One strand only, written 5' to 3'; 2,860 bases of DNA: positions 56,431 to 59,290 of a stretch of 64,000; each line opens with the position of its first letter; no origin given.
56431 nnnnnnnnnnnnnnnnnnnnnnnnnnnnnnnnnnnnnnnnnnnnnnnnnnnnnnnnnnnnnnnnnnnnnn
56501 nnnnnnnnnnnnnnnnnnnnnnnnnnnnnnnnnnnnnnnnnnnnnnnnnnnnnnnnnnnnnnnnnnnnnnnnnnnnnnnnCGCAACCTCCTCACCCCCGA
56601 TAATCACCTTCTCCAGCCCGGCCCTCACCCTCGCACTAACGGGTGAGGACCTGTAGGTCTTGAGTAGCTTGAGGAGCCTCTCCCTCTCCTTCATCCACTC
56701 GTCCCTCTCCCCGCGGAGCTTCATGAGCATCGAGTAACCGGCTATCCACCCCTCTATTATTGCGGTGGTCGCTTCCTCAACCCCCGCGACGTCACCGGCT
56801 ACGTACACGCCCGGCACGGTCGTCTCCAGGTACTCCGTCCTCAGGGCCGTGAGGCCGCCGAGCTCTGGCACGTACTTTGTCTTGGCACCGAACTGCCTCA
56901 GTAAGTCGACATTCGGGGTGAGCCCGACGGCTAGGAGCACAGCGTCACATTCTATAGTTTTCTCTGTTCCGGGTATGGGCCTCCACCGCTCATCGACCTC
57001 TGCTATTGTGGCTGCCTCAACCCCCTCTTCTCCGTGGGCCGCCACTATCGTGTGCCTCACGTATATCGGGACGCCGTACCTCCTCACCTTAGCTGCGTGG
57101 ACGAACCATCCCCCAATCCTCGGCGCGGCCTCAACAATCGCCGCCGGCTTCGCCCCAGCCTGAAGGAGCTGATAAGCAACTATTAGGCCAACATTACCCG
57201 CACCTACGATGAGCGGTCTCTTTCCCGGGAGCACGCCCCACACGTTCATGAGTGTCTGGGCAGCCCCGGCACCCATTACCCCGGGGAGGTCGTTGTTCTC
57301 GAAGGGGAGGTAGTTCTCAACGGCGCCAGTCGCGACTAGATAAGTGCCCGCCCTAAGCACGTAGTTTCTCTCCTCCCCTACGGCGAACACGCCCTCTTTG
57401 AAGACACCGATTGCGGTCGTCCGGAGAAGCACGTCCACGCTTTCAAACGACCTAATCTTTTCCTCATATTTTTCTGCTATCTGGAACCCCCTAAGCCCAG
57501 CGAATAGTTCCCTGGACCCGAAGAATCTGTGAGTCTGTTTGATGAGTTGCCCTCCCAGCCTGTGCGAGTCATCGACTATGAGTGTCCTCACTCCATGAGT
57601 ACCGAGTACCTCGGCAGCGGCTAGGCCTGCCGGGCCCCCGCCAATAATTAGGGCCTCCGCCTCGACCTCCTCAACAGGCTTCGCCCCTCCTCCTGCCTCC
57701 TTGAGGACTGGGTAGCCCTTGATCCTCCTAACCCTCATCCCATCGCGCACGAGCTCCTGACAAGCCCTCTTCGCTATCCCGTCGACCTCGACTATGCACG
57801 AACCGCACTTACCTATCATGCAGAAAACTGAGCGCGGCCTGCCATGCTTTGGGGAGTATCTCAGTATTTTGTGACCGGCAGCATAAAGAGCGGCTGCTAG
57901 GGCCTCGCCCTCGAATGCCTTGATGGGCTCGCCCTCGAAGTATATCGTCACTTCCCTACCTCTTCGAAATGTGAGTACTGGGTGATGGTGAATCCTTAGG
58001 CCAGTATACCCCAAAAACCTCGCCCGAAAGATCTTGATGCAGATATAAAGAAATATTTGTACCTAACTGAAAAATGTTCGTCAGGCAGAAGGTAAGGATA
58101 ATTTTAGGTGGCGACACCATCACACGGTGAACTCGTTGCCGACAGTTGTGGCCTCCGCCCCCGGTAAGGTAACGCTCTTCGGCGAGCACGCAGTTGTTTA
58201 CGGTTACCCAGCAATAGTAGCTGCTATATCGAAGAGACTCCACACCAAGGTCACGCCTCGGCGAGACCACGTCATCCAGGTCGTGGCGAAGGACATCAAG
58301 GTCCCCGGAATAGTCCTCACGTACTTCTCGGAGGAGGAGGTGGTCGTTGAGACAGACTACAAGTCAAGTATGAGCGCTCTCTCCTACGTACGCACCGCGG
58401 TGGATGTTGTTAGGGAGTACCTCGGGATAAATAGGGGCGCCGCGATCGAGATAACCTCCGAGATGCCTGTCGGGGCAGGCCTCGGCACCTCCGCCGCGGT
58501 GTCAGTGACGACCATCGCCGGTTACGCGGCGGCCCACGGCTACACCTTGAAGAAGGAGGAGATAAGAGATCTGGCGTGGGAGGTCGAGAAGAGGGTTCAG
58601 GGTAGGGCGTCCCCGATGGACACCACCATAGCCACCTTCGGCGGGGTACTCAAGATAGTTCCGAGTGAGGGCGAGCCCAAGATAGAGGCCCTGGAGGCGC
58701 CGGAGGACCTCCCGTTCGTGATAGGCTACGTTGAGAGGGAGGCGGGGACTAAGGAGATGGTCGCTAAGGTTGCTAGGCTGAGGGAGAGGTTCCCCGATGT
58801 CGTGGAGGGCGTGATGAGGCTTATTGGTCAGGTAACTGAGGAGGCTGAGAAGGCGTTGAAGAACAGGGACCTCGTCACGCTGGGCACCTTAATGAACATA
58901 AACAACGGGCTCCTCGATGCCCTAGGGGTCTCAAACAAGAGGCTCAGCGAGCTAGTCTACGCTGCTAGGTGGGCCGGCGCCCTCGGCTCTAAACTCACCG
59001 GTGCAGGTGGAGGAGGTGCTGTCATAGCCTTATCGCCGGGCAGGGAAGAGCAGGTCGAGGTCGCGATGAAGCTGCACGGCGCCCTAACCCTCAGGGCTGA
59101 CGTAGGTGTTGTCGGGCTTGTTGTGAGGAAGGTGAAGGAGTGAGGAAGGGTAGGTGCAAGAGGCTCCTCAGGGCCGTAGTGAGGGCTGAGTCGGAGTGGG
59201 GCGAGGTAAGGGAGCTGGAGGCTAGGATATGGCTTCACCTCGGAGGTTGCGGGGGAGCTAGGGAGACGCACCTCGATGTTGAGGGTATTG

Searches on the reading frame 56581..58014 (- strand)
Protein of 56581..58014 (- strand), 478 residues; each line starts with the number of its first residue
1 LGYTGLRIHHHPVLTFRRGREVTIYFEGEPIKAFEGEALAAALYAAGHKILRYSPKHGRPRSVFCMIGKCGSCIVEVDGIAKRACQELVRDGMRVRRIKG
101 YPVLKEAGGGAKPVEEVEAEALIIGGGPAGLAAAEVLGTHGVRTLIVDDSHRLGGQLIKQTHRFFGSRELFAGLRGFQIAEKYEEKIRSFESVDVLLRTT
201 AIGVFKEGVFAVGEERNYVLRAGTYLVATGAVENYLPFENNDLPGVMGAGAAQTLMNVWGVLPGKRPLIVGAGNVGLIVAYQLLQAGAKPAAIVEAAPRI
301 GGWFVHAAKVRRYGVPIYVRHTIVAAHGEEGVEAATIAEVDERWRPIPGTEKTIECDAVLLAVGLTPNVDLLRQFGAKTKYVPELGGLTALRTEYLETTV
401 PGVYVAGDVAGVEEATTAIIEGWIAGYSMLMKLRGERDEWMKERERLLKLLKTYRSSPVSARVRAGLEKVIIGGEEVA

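Call 75: search_protein_families(library=pfam, proteins=[window:56581-58014:-], max_evalue=0.001)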
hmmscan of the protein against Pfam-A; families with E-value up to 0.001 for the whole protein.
window:56581-58014:- (478 aa): 14 families
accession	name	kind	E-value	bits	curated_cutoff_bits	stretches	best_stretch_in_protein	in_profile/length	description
PF07992.20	Pyr_redox_2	-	1e-33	117.5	26.1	1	122-422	4-291/291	Pyridine nucleotide-disulphide oxidoreductase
PF13510.11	Fer2_4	-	1.4e-25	89.6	22.8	1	20-97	2-79/82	2Fe-2S iron-sulfur cluster binding domain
PF13738.12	Pyr_redox_3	-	7.1e-14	52.2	30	1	182-407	85-305/305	Pyridine nucleotide-disulphide oxidoreductase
PF13450.12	NAD_binding_8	-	2.2e-12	47.5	21.9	1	123-162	1-40/68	NAD(P)-binding Rossmann-like domain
PF01494.25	FAD_binding_3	-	8.2e-09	35.6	22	1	119-149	2-32/349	FAD binding domain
PF12831.13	FAD_oxidored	-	2.9e-07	30.6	27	1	122-160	3-41/416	FAD dependent oxidoreductase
PF01593.30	Amino_oxidase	-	5.1e-07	29.8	19.8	0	276-303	3-29/443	Flavin containing amine oxidoreductase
PF00070.33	Pyr_redox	-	2.1e-06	28.6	22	0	121-154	2-35/82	Pyridine nucleotide-disulphide oxidoreductase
PF01946.23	Thi4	-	4e-06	26.7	26.2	1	116-156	15-56/235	Thi4 family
PF03486.20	HI0933_like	-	5.7e-06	26.4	50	1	121-156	3-38/244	HI0933-like protein Rossmann domain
PF13085.11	Fer2_3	-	7e-05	23.2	27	1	64-105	51-96/107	2Fe-2S iron-sulfur cluster binding domain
PF01134.28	GIDA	-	0.00032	20.3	22.1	0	392-436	346-390/391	Glucose inhibited division protein A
PF00890.30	FAD_binding_2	-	0.00035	20.3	20.4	1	121-157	2-38/414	FAD binding domain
PF01266.30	DAO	-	0.00061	19.8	27.9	0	268-310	3-45/353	FAD dependent oxidoreductase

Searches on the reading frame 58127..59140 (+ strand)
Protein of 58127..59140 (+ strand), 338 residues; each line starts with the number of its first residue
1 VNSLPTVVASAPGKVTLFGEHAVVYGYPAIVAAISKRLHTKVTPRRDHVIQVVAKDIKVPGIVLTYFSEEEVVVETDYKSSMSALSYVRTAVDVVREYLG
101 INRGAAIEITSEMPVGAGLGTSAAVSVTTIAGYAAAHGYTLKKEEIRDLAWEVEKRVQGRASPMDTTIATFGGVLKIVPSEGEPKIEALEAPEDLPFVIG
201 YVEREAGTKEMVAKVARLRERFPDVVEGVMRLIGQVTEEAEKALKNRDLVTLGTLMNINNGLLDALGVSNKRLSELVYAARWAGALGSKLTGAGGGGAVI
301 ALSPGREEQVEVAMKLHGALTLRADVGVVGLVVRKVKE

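Call 75: search_protein_families(library=pfam, proteins=[window:58127-59140:+], max_evalue=0.001)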
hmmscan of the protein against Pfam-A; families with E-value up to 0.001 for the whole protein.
window:58127-59140:+ (338 aa): 4 families
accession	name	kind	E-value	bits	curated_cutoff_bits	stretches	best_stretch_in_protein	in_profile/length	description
PF00288.32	GHMP_kinases_N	-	1.2e-18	67.5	22.3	1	87-173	2-87/87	GHMP kinases N terminal domain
PF08544.19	GHMP_kinases_C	-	8.6e-15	55.4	21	1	241-315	2-80/85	GHMP kinases C terminal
PF10509.15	GalKase_gal_bdg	-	9.8e-06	25.5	23.1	1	5-40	11-45/49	Galactokinase galactose-binding signature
PF22700.2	MVD-like_N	-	0.00027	21.1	27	1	67-150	45-128/157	Diphosphomevalonate decarboxylase-like N-terminal domain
